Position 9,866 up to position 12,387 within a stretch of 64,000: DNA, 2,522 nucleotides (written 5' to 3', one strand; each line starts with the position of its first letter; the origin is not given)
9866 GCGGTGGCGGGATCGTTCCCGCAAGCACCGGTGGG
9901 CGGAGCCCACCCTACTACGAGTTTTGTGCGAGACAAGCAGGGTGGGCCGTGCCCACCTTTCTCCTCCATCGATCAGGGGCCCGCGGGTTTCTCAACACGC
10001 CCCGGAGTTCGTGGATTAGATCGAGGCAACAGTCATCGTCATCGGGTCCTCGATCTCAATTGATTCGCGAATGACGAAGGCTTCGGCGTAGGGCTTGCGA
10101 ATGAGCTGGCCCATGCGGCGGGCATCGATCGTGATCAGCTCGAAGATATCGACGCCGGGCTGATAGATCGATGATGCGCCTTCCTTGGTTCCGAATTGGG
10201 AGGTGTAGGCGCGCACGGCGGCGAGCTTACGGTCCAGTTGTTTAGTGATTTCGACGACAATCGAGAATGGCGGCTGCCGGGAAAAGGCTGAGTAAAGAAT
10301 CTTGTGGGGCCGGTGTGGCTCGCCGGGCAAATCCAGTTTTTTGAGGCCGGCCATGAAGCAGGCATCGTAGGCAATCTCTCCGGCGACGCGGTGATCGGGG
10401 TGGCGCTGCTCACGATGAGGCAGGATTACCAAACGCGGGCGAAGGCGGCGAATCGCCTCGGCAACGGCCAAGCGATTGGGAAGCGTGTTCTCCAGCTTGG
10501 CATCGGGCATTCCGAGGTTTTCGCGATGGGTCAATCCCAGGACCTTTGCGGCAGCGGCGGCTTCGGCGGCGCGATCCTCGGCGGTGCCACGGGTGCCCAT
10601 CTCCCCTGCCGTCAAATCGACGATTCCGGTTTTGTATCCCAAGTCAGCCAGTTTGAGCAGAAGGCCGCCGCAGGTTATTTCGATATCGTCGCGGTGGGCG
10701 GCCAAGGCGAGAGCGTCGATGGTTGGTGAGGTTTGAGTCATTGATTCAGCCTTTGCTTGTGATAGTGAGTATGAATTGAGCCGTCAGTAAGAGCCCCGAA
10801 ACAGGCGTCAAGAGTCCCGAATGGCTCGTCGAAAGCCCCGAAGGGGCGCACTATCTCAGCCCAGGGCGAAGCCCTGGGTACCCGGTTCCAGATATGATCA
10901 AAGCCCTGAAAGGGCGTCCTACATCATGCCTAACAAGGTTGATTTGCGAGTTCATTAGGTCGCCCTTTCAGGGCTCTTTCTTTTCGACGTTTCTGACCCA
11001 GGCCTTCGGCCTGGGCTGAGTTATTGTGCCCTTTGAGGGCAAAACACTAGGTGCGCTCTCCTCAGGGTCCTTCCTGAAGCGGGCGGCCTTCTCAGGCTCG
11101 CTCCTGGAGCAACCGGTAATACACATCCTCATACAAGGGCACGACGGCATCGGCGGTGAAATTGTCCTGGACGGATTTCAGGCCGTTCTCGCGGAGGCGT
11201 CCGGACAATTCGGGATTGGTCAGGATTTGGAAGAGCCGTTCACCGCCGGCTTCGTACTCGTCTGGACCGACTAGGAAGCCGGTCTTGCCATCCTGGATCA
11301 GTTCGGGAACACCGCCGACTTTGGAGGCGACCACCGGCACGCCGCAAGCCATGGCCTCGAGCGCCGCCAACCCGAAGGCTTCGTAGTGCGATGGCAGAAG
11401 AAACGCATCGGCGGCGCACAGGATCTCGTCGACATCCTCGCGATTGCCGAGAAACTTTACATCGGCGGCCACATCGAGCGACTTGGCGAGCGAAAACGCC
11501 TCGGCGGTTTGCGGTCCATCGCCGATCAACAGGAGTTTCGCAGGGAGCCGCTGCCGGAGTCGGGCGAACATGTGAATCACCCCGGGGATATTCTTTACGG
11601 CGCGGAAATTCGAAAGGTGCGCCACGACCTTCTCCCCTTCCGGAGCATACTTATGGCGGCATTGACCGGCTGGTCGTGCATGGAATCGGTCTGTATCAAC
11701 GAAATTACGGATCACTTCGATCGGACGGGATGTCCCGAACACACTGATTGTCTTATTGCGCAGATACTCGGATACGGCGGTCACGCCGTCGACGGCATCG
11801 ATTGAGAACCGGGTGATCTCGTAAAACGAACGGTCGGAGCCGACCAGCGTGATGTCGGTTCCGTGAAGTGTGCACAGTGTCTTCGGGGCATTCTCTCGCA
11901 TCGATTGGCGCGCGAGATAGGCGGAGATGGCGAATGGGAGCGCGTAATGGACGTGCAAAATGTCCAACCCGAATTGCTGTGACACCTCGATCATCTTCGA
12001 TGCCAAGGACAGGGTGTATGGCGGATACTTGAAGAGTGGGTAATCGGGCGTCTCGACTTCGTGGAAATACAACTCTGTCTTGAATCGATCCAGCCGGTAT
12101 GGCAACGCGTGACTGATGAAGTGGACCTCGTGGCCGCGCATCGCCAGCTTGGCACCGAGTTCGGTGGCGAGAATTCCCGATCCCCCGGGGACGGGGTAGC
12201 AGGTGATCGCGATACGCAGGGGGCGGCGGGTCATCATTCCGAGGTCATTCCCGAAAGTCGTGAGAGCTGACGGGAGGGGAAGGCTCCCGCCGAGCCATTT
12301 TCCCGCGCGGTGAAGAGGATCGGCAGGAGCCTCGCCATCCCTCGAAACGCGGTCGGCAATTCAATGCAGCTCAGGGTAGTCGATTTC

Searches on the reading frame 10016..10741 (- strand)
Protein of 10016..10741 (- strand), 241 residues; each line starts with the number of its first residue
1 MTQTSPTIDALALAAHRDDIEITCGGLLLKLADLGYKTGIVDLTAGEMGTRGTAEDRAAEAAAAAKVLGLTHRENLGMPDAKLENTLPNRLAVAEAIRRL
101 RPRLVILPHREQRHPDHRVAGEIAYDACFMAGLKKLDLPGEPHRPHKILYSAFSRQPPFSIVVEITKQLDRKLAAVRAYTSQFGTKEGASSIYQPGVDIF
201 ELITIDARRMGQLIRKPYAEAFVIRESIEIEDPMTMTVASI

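Call 9: search_protein_families(library=pfam, proteins=[window:10016-10741:-], max_evalue=0.001)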
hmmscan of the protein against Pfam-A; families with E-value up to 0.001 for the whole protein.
window:10016-10741:- (241 aa): 1 family
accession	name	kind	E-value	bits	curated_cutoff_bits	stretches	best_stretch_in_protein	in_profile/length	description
PF02585.22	PIG-L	-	2.8e-26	93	28.2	1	11-127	1-128/129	GlcNAc-PI de-N-acetylase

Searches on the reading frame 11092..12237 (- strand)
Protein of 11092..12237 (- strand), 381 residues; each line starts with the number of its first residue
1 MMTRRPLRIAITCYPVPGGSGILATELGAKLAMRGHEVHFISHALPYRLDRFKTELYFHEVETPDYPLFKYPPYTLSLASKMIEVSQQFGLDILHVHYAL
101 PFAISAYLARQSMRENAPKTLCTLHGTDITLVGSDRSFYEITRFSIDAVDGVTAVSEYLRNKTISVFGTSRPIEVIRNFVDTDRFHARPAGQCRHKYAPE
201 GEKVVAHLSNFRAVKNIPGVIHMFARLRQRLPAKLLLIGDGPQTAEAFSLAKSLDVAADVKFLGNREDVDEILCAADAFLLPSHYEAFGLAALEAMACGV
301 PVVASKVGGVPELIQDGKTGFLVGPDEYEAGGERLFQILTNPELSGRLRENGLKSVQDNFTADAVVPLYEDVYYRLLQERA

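Call 9: search_protein_families(library=pfam, proteins=[window:11092-12237:-], max_evalue=0.001)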
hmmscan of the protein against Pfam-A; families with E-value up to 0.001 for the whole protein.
window:11092-12237:- (381 aa): 7 families
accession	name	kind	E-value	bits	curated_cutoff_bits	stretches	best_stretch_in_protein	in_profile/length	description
PF00534.26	Glycos_transf_1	-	9e-42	143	26.4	1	198-353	11-170/172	Glycosyl transferases group 1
PF13692.12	Glyco_trans_1_4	-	1.5e-34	119.7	27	1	203-341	2-142/142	Glycosyl transferases group 1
PF13439.12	Glyco_transf_4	-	3.1e-28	99.4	28.5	1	17-184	1-170/170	Glycosyltransferase Family 4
PF13579.12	Glyco_trans_4_4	-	2e-15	57.9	29.7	1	18-178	1-157/158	Glycosyl transferase 4-like domain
PF20706.3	GT4-conflict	-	2.7e-12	46.8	26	1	215-317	212-323/385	Family 4 Glycosyltransferase in conflict systems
PF13477.12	Glyco_trans_4_2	-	1.2e-11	45.4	23.4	1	27-155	16-138/139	Glycosyl transferase 4-like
PF13524.12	Glyco_trans_1_2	-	5.2e-05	23.7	25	1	267-364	38-137/144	Glycosyl transferase-like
